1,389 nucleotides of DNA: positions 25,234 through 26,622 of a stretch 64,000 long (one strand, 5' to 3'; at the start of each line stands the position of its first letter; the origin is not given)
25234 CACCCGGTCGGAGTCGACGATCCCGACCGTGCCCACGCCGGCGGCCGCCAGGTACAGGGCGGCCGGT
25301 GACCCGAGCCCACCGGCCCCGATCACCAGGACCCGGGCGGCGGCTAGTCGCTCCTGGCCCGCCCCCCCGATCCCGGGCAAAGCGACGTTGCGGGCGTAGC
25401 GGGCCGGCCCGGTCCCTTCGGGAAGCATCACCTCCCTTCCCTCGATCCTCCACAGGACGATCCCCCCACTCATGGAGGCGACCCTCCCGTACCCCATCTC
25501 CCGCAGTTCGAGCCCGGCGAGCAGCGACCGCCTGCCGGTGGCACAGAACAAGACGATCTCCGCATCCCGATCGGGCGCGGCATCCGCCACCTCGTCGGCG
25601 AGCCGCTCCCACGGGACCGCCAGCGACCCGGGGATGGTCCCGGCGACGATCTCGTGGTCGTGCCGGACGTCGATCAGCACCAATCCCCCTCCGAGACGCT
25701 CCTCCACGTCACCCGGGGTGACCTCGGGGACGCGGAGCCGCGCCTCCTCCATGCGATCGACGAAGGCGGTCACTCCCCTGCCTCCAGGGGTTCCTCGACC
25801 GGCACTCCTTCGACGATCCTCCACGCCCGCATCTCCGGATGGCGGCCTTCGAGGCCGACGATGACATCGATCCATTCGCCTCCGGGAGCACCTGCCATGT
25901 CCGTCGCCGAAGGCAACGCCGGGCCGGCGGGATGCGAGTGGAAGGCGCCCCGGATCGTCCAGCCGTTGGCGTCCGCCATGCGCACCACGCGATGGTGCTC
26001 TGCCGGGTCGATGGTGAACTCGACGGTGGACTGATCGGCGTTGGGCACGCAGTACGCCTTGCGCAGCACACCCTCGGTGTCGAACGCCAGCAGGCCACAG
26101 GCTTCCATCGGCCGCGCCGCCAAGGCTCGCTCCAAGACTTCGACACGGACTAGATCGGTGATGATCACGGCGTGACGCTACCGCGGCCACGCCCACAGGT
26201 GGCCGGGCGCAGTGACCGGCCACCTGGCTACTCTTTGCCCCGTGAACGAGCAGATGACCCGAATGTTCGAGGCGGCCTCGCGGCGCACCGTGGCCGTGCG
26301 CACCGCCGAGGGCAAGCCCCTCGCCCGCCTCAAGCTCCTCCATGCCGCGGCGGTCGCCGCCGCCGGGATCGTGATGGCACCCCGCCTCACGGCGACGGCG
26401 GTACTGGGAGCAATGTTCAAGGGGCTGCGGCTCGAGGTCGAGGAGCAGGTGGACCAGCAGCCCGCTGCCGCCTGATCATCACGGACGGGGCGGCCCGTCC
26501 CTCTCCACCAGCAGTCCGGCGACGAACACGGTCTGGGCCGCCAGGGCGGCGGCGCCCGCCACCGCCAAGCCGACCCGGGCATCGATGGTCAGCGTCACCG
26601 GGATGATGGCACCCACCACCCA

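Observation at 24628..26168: MoeZ-like E1 enzyme with inverted domain order (rhodanese N-terminal, ThiF/MoeB C-terminal) coupled to a JAB/MPN protease, with no adjacent sulfur-carrier gene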

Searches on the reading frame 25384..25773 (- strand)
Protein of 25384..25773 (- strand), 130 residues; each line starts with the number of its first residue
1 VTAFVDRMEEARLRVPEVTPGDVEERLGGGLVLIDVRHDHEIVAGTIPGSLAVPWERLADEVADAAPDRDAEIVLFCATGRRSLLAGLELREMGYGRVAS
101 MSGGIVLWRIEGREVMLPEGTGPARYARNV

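Call 54: search_protein_representatives(protein=window:25384-25773:-)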
Query: 130 residues. Proteins with E-value up to 0.001 (for the whole library): 15940; up to 1e-10: 1041; up to 1e-30: 37. The best 150 are listed.
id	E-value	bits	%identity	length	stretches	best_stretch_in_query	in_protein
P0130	3.5e-56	204.9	34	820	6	31-110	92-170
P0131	8.1e-48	177.8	39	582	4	22-112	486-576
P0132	1.1e-44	167.7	36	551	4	30-111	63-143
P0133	6.2e-44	165.3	32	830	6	18-109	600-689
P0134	3.1e-43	163.0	33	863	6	29-108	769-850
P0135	4.2e-43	162.6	36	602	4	18-113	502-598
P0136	1.2e-42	161.2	27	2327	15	30-109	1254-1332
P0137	8.9e-42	158.3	34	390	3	7-121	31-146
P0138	1.0e-39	151.6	31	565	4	9-116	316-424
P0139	1.5e-39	151.1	32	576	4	20-118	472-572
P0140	1.9e-36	141.1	35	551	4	27-112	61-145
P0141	2.0e-36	141.0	35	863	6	30-113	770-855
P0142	2.9e-36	140.5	38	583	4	32-112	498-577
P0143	3.7e-36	140.1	36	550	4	16-124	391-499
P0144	4.9e-36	139.7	32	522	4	8-117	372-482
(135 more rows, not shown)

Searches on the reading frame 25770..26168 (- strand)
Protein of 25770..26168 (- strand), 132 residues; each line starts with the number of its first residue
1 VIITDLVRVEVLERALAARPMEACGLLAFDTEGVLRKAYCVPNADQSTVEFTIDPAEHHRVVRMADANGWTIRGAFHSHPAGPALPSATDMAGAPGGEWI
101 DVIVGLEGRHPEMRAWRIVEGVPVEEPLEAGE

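Call 4: search_protein_families(library=pfam, proteins=[window:25770-26168:-], max_evalue=0.01)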
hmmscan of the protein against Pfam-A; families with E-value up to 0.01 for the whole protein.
window:25770-26168:- (132 aa): 1 family
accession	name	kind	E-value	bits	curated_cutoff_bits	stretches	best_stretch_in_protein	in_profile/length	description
PF14464.11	Prok-JAB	-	2.5e-18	66.5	25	1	10-118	7-113/114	Prokaryotic homologs of the JAB domain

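Call 5: search_protein_families(library=ncbifam, proteins=[window:25770-26168:-], max_evalue=0.001)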
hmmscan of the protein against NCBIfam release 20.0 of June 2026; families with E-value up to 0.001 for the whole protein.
window:25770-26168:- (132 aa): 1 family
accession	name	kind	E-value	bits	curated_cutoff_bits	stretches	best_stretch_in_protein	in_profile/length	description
NF041370.1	desamp_Halo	equivalog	2.4e-17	63.1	130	1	5-118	5-121/133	desampylase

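Call 43: search_solved_structures(query=window:25770-26168:-, max_evalue=0.01, show_alignments=2)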
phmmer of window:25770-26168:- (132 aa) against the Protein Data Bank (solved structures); distinct sequences matched with E-value up to 0.01: 4.
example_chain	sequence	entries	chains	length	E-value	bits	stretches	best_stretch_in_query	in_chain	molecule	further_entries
2kks_A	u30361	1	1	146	5.7e-16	62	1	8-123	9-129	Uncharacterized protein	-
5lda_A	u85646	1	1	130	2.8e-10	43.6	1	13-121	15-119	JAMM1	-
5ld9_A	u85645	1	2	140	3.5e-10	43.3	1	13-121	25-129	JAMM1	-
2kcq_A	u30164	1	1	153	3.9e-07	33.4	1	16-118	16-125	Mov34/MPN/PAD-1 family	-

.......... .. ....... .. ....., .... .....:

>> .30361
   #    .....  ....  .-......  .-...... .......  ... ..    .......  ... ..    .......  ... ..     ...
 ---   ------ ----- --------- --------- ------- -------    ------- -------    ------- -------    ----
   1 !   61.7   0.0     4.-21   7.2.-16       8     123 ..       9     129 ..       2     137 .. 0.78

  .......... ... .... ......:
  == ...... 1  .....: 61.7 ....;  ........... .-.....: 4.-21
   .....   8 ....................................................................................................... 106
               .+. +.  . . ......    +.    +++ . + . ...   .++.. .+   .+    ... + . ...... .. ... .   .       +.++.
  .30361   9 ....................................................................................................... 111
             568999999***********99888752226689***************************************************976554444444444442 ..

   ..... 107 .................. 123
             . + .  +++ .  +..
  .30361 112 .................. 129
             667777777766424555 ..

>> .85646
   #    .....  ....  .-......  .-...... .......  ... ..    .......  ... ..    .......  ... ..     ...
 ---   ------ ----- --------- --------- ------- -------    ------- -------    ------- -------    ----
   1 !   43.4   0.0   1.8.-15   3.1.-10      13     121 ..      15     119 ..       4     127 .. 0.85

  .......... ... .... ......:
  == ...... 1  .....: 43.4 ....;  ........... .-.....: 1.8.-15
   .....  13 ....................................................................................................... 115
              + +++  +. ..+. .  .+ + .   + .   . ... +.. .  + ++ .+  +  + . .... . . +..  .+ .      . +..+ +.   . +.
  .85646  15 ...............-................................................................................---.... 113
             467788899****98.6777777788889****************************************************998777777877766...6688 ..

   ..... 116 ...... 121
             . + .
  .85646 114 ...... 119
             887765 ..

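Call 76: search_protein_families(library=padloc, proteins=[window:25770-26168:-], max_evalue=0.001)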
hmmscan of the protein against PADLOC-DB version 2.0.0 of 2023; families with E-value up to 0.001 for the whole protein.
window:25770-26168:- (132 aa): 0 families

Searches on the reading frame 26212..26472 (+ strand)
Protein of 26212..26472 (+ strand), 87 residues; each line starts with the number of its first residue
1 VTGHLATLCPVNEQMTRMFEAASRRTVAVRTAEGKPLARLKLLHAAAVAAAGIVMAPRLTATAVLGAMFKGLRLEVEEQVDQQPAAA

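Call 19: search_protein_families(library=pfam, alignment_id=A1, max_evalue=0.05)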
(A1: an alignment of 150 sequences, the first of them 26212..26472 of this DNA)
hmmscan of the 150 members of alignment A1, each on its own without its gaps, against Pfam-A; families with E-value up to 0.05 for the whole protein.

A. member 1, window:26212-26472:+ (87 aa): 1 family
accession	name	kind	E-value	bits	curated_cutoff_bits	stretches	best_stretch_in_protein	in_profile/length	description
PF14242.11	DUF4342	-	5.2e-05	23.7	25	1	18-77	22-80/81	Domain of unknown function (DUF4342)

B. families by the number of members that match (of 150 scanned): 29 families (the first 25 are shown)
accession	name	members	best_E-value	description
PF02617.22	ClpS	1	1.6e-24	ATP-dependent Clp protease adaptor protein ClpS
PF14464.11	Prok-JAB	1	2.5e-18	Prokaryotic homologs of the JAB domain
PF09438.16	DUF2017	1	2.5e-16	Domain of unknown function (DUF2017)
PF02452.23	PemK_toxin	1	4.5e-16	PemK-like, MazF-like toxin of type II toxin-antitoxin system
PF13276.12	HTH_21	1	6.1e-16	HTH-like domain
PF01381.28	HTH_3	1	5.5e-14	Helix-turn-helix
PF13560.12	HTH_31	1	3.9e-12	Helix-turn-helix domain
PF12728.13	HTH_17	1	4.7e-11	Helix-turn-helix domain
PF12844.13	HTH_19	1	1.3e-08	Helix-turn-helix domain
PF14242.11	DUF4342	1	5.2e-05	Domain of unknown function (DUF4342)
PF13443.12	HTH_26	1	0.00086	Cro/C1-type HTH DNA-binding domain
PF13413.12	HTH_25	1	0.00093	Helix-turn-helix domain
PF06999.17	Suc_Fer-like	1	0.0024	Sucrase/ferredoxin-like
PF08663.15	HalX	1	0.003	HalX domain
PF03730.19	Ku_C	1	0.0034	Ku70/Ku80 C-terminal arm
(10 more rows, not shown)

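Call 44: find_homologous_proteins(query=window:26212-26472:+, max_evalue=0.001)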
Query window:26212-26472:+ (87 aa): 9 proteins with E <= 0.001 among 39 candidates.
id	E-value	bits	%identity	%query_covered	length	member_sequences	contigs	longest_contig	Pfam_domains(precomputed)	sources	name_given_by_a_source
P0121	1.9e-44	166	97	100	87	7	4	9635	PF14242.12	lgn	-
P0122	5.0e-18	83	57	87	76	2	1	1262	-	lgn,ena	-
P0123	5.6e-16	76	53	83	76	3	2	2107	-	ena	-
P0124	8.1e-16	76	56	76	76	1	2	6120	-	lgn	-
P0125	8.5e-15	72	55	77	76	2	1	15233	-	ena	-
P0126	3.5e-14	71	57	75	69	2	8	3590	-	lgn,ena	-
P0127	2.8e-10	58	46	87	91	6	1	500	PF14242.12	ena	-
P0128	1.8e-9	56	43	86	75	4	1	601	-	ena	-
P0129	1.2e-8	53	40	92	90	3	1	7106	PF14242.12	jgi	-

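Call 53: predict_structure(alignment_id=A3)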
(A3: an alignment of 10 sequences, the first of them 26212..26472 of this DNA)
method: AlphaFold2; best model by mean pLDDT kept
length: 87 residues; sequences in the alignment: 10
mean_pLDDT: 56.0   pTM: 0.26
mean pLDDT of the five models: 56.0, 55.3, 53.3, 48.1, 47.4
residues with pLDDT >= 90: 0; 70-90: 1; 50-70: 72; < 50: 14
segments of 3 or more residues with pLDDT < 50: 1-3, 77-87
pLDDT, mean of each block of 10 residues (from residue 1): 52 64 58 62 57 55 60 50 41
secondary structure, 60 per line:
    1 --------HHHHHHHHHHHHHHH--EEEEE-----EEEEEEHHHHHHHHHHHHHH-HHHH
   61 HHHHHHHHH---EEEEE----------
elements in order: H9-23 E26-30 E36-41 H42-55 H57-69 E73-77

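Call 76: search_protein_families(library=padloc, proteins=[window:26212-26472:+], max_evalue=0.001)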
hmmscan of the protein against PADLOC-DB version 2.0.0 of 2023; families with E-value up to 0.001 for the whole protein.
window:26212-26472:+ (87 aa): 0 families
